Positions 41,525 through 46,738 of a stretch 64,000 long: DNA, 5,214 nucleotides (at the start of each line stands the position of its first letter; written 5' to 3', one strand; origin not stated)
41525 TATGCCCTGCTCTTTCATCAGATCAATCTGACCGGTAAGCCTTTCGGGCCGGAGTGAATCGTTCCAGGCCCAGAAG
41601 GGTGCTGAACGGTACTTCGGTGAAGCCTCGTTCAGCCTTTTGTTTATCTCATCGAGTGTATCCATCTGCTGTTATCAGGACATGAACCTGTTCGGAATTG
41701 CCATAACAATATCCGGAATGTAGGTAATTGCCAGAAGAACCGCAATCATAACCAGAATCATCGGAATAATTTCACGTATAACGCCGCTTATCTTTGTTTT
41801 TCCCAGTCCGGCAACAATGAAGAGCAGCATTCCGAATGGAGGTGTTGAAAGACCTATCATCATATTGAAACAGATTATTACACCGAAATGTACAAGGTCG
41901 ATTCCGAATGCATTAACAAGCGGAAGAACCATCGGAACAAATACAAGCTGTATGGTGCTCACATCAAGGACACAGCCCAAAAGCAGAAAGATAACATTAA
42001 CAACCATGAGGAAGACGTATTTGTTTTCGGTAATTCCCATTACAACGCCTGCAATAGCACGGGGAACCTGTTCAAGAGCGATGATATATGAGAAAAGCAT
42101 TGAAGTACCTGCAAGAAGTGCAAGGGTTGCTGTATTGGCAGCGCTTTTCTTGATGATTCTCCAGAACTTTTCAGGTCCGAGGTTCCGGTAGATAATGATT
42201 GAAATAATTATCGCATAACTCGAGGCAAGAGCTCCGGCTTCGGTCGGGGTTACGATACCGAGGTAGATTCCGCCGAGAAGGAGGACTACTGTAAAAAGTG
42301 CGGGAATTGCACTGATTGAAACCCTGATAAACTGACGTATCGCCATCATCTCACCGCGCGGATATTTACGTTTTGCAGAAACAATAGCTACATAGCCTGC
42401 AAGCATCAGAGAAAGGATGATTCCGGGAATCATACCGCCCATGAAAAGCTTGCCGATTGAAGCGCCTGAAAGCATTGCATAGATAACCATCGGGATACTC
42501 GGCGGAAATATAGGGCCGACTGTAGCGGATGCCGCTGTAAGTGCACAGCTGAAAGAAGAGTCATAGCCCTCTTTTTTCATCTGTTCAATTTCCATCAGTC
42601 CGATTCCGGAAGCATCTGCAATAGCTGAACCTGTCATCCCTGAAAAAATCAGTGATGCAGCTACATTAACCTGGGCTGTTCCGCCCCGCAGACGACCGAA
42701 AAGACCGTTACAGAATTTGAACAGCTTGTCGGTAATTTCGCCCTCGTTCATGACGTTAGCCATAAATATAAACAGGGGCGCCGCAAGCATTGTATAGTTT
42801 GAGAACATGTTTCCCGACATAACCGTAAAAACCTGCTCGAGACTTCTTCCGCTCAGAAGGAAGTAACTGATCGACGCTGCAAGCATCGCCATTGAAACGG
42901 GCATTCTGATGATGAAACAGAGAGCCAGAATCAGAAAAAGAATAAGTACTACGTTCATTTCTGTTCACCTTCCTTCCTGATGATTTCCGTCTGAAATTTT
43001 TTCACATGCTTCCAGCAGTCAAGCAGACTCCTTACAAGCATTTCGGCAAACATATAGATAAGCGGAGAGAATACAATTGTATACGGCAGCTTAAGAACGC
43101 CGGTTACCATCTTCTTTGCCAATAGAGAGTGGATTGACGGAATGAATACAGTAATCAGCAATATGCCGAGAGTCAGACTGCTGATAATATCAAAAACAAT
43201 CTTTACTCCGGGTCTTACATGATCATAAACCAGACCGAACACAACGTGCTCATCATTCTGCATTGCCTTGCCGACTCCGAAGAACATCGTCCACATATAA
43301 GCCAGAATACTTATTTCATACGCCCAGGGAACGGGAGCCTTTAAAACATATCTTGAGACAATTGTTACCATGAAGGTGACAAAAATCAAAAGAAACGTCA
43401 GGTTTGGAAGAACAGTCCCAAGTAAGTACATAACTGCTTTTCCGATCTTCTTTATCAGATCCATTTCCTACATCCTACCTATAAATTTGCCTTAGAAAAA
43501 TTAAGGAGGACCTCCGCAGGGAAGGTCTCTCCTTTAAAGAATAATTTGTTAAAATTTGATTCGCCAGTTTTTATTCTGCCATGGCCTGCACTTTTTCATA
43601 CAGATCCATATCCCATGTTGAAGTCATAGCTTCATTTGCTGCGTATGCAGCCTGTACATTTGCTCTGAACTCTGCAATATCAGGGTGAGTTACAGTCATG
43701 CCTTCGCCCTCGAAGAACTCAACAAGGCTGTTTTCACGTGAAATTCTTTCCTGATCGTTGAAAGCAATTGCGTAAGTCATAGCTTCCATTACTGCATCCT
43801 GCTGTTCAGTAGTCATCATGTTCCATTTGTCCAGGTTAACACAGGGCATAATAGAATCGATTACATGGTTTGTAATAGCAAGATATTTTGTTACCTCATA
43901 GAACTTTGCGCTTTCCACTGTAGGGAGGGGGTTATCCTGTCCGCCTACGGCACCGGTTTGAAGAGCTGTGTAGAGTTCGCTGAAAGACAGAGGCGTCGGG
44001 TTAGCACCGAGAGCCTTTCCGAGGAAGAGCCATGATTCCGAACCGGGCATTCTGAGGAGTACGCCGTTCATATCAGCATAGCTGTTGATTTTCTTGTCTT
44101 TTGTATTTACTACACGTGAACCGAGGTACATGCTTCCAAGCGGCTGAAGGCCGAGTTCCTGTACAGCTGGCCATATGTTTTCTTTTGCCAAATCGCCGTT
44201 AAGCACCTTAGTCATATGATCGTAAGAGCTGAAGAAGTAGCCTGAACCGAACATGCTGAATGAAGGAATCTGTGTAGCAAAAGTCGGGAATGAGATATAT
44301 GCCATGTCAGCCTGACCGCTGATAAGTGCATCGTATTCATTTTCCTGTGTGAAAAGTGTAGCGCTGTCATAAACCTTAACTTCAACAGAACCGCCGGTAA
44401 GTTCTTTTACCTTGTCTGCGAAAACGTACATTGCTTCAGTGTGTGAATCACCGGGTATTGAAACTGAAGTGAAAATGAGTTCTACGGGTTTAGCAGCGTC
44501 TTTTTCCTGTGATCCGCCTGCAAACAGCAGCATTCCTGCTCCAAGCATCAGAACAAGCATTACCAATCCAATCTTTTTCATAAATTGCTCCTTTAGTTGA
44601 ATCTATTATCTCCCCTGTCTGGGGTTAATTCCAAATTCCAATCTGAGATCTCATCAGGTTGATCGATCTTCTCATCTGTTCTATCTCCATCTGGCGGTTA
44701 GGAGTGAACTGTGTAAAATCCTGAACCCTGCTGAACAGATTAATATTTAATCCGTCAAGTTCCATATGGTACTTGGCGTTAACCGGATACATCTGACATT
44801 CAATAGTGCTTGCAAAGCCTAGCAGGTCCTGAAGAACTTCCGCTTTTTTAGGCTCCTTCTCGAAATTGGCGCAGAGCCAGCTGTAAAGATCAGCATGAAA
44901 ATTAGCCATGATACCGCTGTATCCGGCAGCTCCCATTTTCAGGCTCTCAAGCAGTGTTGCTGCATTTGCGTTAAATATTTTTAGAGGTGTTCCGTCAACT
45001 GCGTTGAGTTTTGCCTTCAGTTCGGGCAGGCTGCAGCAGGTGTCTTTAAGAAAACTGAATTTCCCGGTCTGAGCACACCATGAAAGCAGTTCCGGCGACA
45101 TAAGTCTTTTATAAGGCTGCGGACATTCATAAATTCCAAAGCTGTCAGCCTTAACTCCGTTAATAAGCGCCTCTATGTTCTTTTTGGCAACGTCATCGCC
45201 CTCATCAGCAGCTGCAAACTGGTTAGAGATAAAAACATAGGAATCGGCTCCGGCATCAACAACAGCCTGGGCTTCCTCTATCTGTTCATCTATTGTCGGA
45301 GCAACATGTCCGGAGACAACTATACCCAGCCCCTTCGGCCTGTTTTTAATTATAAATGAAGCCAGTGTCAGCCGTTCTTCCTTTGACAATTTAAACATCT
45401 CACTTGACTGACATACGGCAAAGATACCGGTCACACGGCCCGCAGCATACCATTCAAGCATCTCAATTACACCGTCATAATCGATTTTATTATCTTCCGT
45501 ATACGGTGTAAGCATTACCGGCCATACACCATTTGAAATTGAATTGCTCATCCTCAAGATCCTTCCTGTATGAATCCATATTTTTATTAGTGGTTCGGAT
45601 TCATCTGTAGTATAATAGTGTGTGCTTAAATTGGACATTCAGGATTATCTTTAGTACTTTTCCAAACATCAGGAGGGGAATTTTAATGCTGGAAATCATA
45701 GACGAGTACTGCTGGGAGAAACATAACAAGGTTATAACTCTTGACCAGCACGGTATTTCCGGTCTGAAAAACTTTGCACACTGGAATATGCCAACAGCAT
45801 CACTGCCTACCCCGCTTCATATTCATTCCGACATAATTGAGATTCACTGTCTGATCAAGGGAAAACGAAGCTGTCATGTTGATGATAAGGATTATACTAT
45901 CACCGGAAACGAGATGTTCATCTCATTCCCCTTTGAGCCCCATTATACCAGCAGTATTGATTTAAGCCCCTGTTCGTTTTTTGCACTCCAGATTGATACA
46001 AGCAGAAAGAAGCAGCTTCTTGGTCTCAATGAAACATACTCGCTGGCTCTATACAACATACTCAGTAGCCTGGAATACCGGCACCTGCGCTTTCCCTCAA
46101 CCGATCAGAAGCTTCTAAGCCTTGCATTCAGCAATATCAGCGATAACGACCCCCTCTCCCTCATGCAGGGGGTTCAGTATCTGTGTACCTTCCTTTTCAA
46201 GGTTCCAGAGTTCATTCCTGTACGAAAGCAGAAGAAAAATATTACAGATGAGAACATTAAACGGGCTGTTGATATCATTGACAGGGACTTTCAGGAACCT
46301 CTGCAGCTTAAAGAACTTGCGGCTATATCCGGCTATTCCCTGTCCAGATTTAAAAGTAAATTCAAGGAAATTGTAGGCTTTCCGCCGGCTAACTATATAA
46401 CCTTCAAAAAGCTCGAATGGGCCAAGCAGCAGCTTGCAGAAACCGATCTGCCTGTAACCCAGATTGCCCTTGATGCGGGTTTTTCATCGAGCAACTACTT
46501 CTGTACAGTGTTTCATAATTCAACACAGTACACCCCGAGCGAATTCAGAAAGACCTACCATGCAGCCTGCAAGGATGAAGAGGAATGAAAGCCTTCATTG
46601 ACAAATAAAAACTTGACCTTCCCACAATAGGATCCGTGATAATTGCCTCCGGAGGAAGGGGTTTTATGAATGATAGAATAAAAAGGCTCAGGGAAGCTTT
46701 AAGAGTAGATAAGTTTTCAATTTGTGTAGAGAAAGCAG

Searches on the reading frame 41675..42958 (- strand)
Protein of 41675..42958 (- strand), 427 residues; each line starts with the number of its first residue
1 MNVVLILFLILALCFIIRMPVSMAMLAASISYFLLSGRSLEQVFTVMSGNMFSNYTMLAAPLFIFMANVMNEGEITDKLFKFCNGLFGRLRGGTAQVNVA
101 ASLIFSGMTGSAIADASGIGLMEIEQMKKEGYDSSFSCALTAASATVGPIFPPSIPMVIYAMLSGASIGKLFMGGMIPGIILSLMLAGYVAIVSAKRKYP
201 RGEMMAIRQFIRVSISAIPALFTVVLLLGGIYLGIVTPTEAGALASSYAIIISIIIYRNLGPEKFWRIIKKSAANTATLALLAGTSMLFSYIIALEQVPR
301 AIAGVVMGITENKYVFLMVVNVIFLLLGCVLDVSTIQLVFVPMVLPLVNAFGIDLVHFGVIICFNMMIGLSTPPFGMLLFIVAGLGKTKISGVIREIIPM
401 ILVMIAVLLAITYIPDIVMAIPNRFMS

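Call 7: search_protein_families(library=pfam, proteins=[window:41675-42958:-])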
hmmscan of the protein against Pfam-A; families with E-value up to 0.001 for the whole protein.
window:41675-42958:- (427 aa): 1 family
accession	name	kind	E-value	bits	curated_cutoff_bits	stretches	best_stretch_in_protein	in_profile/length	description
PF06808.19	DctM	-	2.2e-105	353.3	23.8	1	8-416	1-412/413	Tripartite ATP-independent periplasmic transporter, DctM component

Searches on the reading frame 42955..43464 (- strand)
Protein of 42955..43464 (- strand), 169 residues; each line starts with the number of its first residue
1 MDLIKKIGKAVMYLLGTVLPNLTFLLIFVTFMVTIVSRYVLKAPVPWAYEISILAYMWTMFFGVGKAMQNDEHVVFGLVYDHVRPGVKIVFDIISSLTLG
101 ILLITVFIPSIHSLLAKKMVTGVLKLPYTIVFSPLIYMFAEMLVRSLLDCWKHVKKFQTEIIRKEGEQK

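Call 91: search_protein_families(library=pfam, proteins=[window:42955-43464:-])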
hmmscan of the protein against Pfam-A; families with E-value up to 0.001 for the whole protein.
window:42955-43464:- (169 aa): 1 family
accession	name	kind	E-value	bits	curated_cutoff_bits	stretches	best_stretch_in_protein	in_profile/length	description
PF04290.18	DctQ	-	4.7e-18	65.8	28.3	1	28-155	2-131/132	Tripartite ATP-independent periplasmic transporters, DctQ component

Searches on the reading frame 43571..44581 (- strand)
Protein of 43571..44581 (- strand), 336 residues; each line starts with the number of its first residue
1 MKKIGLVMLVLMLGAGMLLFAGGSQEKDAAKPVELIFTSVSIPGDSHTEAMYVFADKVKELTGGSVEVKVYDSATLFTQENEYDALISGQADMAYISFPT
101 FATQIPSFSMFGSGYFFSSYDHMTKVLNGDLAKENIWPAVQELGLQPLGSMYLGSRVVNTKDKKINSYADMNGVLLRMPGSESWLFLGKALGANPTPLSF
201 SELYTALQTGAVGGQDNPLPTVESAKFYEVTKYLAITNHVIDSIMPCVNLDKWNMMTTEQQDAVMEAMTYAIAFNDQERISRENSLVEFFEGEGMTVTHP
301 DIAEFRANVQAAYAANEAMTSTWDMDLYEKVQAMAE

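Call 91: search_protein_families(library=pfam, proteins=[window:43571-44581:-])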
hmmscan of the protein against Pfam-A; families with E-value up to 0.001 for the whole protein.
window:43571-44581:- (336 aa): 1 family
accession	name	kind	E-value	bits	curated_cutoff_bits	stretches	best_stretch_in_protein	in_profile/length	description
PF03480.18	DctP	-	3.2e-64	217.5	23.4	1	44-315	8-281/286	Bacterial extracellular solute-binding protein, family 7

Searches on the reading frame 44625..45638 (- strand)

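Call 91: search_protein_families(library=pfam, proteins=[window:44625-45638:-])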
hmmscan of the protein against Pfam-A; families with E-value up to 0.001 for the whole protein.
window:44625-45638:- (337 aa): 1 family
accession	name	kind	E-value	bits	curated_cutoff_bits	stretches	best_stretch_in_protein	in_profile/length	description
PF00701.28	DHDPS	-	1.5e-13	50.5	22.1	1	36-301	3-265/289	Dihydrodipicolinate synthetase family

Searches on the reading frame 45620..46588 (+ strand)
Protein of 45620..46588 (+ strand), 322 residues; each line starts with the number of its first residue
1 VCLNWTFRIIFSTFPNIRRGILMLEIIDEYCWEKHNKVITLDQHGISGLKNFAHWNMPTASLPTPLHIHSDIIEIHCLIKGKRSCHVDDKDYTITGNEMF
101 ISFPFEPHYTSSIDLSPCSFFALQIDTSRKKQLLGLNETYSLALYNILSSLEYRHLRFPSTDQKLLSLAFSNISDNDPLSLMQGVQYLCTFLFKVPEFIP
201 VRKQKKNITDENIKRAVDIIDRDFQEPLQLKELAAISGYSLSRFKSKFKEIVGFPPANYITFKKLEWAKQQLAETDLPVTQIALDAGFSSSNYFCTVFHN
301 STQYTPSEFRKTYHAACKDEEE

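Call 91: search_protein_families(library=pfam, proteins=[window:45620-46588:+])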
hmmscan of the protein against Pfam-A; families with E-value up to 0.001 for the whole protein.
window:45620-46588:+ (322 aa): 3 families
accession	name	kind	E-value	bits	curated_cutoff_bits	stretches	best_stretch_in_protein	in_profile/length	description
PF12833.13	HTH_18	-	1.4e-18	67.4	33.6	1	233-311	1-79/80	Helix-turn-helix domain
PF00165.29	HTH_AraC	-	1.3e-17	63.9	26.6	2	275-311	7-42/42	Bacterial regulatory helix-turn-helix proteins, AraC family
PF02311.25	AraC_binding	-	1.1e-05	25.6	21.1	1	65-133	17-84/135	AraC-like ligand binding domain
